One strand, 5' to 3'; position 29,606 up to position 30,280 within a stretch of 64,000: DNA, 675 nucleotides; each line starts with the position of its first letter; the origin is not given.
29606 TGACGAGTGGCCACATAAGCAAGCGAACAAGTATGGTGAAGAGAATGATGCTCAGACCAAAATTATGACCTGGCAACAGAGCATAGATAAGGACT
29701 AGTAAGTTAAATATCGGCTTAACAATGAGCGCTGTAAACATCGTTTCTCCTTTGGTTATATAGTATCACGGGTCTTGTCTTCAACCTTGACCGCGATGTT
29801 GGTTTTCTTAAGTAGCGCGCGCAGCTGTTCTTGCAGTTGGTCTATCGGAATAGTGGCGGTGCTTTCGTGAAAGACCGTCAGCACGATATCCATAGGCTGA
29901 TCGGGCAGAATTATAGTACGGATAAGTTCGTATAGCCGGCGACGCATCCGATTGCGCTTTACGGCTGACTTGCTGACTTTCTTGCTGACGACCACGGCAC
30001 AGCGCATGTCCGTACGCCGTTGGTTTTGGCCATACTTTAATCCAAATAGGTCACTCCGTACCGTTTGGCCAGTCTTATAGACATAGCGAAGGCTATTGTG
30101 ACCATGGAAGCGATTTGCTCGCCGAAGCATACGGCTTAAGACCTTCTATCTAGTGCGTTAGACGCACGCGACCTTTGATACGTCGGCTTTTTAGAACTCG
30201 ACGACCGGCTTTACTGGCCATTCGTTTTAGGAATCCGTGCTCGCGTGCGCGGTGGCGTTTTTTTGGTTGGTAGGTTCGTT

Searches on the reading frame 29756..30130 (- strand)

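Call 57: search_protein_families(library=pfam, proteins=[window:29756-30130:-], max_evalue=0.0001)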
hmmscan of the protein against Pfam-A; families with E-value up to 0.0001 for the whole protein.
window:29756-30130:- (124 aa): 1 family
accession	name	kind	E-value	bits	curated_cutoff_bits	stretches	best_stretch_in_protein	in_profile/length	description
PF00825.24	Ribonuclease_P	-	2.7e-18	66.4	22.3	1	2-110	1-108/109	Ribonuclease P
